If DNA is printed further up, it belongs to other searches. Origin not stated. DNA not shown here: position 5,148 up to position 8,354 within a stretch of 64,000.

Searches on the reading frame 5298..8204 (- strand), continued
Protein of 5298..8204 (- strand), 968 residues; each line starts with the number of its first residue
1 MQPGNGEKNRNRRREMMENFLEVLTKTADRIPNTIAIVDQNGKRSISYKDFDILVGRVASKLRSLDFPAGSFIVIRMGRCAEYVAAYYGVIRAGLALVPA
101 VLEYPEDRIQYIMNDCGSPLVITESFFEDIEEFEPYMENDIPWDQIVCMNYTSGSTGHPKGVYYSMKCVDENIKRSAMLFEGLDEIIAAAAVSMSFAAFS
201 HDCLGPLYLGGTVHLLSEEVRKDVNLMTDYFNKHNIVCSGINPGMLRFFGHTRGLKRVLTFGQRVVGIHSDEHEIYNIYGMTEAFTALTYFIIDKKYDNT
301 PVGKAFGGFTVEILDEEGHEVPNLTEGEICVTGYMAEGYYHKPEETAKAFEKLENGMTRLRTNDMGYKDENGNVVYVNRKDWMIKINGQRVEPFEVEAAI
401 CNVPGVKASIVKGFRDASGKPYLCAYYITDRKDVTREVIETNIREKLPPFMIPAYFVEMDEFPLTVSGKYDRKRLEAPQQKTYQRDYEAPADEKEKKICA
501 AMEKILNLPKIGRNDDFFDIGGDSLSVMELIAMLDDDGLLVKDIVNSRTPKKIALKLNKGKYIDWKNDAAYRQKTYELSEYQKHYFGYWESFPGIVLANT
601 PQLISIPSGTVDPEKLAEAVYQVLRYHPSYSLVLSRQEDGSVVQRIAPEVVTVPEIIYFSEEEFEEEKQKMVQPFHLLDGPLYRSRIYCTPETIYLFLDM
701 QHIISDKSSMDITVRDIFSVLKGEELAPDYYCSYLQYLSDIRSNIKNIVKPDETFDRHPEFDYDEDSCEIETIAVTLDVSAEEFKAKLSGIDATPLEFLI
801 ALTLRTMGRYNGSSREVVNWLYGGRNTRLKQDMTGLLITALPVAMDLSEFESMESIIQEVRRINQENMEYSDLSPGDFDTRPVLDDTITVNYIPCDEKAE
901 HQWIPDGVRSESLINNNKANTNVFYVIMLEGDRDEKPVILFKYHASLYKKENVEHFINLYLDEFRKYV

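Call 34: find_encoding_contigs(protein=P0023, flank=8000, max_places=1)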
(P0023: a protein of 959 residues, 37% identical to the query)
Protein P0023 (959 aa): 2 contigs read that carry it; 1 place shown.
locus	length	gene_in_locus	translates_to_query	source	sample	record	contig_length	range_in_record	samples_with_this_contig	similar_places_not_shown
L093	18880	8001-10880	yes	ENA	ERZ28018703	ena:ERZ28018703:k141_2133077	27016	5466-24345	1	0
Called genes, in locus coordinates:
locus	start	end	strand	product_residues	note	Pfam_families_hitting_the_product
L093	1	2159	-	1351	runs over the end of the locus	PF13558:SbcC_Walker_B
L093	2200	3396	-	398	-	PF09661:DUF2398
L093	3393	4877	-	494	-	PF09660:DUF2397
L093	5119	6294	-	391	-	PF04229:GrpB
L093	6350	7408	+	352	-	PF00535:Glycos_transf_2, PF10111:Glyco_tranf_2_2, PF13641:Glyco_tranf_2_3 (weak)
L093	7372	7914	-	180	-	-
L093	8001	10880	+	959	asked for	PF00501:AMP-binding, PF00550:PP-binding (weak), PF00668:Condensation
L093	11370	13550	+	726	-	PF00112:Peptidase_C1 (faint), PF18560:Lectin_like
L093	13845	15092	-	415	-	PF06580:His_kinase, PF02518:HATPase_c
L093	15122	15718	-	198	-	PF12844:HTH_19, PF13560:HTH_31, PF01381:HTH_3, PF13443:HTH_26 (weak), PF00072:Response_reg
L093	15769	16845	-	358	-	PF00990:GGDEF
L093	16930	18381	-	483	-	PF00990:GGDEF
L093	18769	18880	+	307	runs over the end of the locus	PF13593:SBF_like, PF01758:SBF, PF03547:Mem_trans (weak)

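Call 54: find_encoding_contigs(protein=P0104, flank=7000, max_places=2)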
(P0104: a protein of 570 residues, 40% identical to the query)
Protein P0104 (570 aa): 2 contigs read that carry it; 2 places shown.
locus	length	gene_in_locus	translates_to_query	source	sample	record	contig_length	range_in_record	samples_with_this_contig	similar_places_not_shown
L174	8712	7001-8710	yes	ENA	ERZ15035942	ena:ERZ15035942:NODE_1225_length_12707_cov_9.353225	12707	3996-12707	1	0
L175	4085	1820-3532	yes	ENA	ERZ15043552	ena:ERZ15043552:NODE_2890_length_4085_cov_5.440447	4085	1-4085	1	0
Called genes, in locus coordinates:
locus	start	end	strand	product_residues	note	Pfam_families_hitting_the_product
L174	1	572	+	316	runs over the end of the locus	PF00528:BPD_transp_1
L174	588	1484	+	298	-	PF00528:BPD_transp_1 (weak)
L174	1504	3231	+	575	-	PF01547:SBP_bac_1, PF13416:SBP_bac_8 (weak)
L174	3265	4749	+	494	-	PF00251:Glyco_hydro_32N, PF08244:Glyco_hydro_32C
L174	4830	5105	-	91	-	PF01337:Barstar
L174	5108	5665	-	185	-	PF00545:Ribonuclease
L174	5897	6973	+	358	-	PF11288:DUF3089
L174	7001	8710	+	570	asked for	PF00501:AMP-binding, PF13193:AMP-binding_C, PF00550:PP-binding (weak)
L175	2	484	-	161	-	?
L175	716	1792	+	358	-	PF11288:DUF3089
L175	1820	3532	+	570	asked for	PF00501:AMP-binding, PF13193:AMP-binding_C, PF00550:PP-binding (weak)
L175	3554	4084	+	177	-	?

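Call 60: search_protein_families(library=pfam, proteins=[L093:5119-6294:-, L093:7372-7914:-, L092:2780-3307:-, L083:853-1917:+], max_evalue=0.01)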
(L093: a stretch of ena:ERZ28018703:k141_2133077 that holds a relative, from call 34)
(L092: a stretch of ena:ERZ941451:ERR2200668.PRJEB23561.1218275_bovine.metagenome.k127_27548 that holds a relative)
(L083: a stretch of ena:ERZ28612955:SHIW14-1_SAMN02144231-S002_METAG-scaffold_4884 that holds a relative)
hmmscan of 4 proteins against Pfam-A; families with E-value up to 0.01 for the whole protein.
L093:5119-6294:- (391 aa): 2 families
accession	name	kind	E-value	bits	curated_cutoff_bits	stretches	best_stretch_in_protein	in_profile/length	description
PF04229.20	GrpB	-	1.3e-25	90.9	25.5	1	12-164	3-151/159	GrpB protein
PF00501.34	AMP-binding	-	0.0076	15.5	29.9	0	200-281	8-88/384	AMP-binding enzyme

L093:7372-7914:- (180 aa): 3 families
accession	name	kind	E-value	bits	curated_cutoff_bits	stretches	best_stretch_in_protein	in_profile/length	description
PF13238.12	AAA_18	-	0.00033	21.5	29.4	1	5-50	1-44/128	AAA domain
PF13671.12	AAA_33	-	0.0053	17.5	27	1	4-91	1-94/143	AAA domain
PF07931.18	CPT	-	0.0076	16.5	22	0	4-47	3-46/172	Chloramphenicol phosphotransferase-like protein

L092:2780-3307:- (175 aa): 6 families
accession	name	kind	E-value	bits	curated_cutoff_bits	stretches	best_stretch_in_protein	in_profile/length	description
PF13671.12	AAA_33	-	3.7e-07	31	27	1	11-83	1-79/143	AAA domain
PF13238.12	AAA_18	-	2.3e-06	28.5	29.4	1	12-107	1-95/128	AAA domain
PF13521.12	AAA_28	-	0.00064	20.4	27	1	12-45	2-32/164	AAA domain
PF08433.16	KTI12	-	0.00099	19.1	22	1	11-56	3-46/271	Chromatin associated protein KTI12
PF06414.18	Zeta_toxin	-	0.0058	16.5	22.3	1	11-54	18-63/199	Zeta toxin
PF00485.24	PRK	-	0.0072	16.6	22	0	11-38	1-28/196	Phosphoribulokinase / Uridine kinase family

L083:853-1917:+ (354 aa): 0 families

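Call 61: search_protein_families(library=ncbifam, proteins=[L092:2780-3307:-, L093:7372-7914:-, L002:12881-13723:+, L084:8887-10128:-], max_evalue=0.01)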
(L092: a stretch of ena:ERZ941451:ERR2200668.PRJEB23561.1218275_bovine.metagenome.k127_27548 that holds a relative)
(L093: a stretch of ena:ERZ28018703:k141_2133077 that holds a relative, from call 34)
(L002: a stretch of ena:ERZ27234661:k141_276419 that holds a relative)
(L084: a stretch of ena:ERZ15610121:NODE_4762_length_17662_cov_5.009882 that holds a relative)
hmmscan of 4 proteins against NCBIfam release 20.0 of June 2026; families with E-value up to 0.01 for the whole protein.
L092:2780-3307:- (175 aa): 13 families
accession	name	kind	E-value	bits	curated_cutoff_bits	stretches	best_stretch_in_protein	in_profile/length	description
NF005253.0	PRK06762.1-4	equivalog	1.7e-45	155.2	159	1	10-168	3-161/166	hypothetical protein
NF005255.0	PRK06762.2-2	equivalog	4.9e-43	146.9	140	1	8-156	2-149/163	hypothetical protein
NF005257.0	PRK06762.3-2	equivalog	5.1e-42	143.5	202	1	7-156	3-151/170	hypothetical protein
NF005258.0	PRK06762.3-3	equivalog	5.2e-42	143.5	344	1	9-166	2-159/164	hypothetical protein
NF005259.0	PRK06762.3-4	equivalog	4.8e-38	131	349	1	8-145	1-138/170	hypothetical protein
NF005254.0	PRK06762.2-1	equivalog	2.1e-37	128.4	198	1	10-164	4-158/165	hypothetical protein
NF005251.0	PRK06762.1-1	equivalog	6e-35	120.8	183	1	9-166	7-164/171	hypothetical protein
NF005252.0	PRK06762.1-3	equivalog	7.7e-33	113.8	258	1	10-166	12-168/189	hypothetical protein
NF005256.0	PRK06762.3-1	equivalog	1.2e-07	31.8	160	1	92-145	15-67/67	hypothetical protein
TIGR00235.1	udk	equivalog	4.4e-05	23.2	220.3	1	9-44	6-42/207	uridine kinase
NF004018.0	PRK05480.1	equivalog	0.00017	21.1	180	1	9-46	6-44/210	uridine kinase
NF003012.0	PRK03839.1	equivalog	0.00041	20.4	152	1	11-83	2-73/180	putative kinase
NF005115.0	PRK06547.1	equivalog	0.0086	15.5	173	0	10-33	16-39/172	hypothetical protein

L093:7372-7914:- (180 aa): 11 families
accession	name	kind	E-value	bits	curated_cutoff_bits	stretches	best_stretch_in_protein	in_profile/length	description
NF005255.0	PRK06762.2-2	equivalog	6.4e-42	143.3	140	1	2-160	3-160/163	hypothetical protein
NF005259.0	PRK06762.3-4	equivalog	3.4e-39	134.7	349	1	1-161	1-161/170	hypothetical protein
NF005258.0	PRK06762.3-3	equivalog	2.4e-35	121.9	344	1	2-159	2-159/164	hypothetical protein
NF005253.0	PRK06762.1-4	equivalog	3e-35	121.8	159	1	3-161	3-161/166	hypothetical protein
NF005257.0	PRK06762.3-2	equivalog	1.2e-33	116.2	202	1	4-143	7-145/170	hypothetical protein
NF005254.0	PRK06762.2-1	equivalog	5.9e-32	110.7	198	1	3-154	4-155/165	hypothetical protein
NF005251.0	PRK06762.1-1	equivalog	2.3e-31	109.1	183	1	4-162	9-167/171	hypothetical protein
NF005252.0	PRK06762.1-3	equivalog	4.4e-25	88.6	258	1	3-158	12-167/189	hypothetical protein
NF005256.0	PRK06762.3-1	equivalog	0.00091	19.3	160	1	86-131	16-60/67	hypothetical protein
NF003012.0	PRK03839.1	equivalog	0.0038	17.2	152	0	4-73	2-70/180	putative kinase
TIGR00235.1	udk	equivalog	0.0045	16.6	220.3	0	3-38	7-43/207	uridine kinase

L002:12881-13723:+ (281 aa): 8 families
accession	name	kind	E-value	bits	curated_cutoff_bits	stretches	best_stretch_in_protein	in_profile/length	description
TIGR02172.1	Fb_sc_TIGR02172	paralog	4.9e-20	72.3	228.2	1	3-232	3-226/226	TIGR02172 family protein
NF033068.1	APH_3p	equivalog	1.9e-06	27.6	205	1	15-183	24-204/255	APH(3') family aminoglycoside O-phosphotransferase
NF008738.0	PRK11768.1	equivalog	8.8e-06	25.3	194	1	128-191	170-232/327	serine/threonine protein kinase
NF041256.1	GntI_guanitoxin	equivalog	8.9e-06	25.2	357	1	7-193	19-212/282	guanitoxin biosynthesis pre-guanitoxin N-oxide kinase GntI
TIGR01767.2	MTRK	equivalog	0.00011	21.4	275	1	152-203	223-273/401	S-methyl-5-thioribose kinase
NF012171.0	APH_6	equivalog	0.0011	18.2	325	1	73-199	73-200/270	APH(6)-I family aminoglycoside O-phosphotransferase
TIGR02906.1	spore_CotS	subfamily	0.0051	15.8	172.7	0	76-189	112-222/314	CotS family spore coat protein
NF003558.0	PRK05231.1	equivalog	0.0083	15.1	271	0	121-192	154-225/322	homoserine kinase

L084:8887-10128:- (413 aa): 8 families
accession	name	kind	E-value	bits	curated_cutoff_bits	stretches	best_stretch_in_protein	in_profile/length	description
TIGR02172.1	Fb_sc_TIGR02172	paralog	2.1e-21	76.8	228.2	1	113-321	1-202/226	TIGR02172 family protein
TIGR00377.1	ant_ant_sig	superfamily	1.1e-11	44.5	53.45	1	11-107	6-103/108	anti-sigma factor antagonist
NF033068.1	APH_3p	equivalog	9e-05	22.1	205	1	247-308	148-212/255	APH(3') family aminoglycoside O-phosphotransferase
NF008738.0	PRK11768.1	equivalog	9.1e-05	22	194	1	261-311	186-235/327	serine/threonine protein kinase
TIGR02886.1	spore_II_AA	equivalog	0.00011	22.1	114.75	1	16-110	7-102/106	anti-sigma F factor antagonist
TIGR03724.2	arch_bud32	equivalog_domain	0.0014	18.1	125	1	272-298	104-130/193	KEOPS complex kinase/ATPase Bud32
NF012171.0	APH_6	equivalog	0.0018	17.6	325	1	255-316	140-200/270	APH(6)-I family aminoglycoside O-phosphotransferase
NF041310.1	Prot_Kin_Rio1_Halo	equivalog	0.008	15.6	480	0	253-298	193-237/273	serine/threonine-protein kinase Rio1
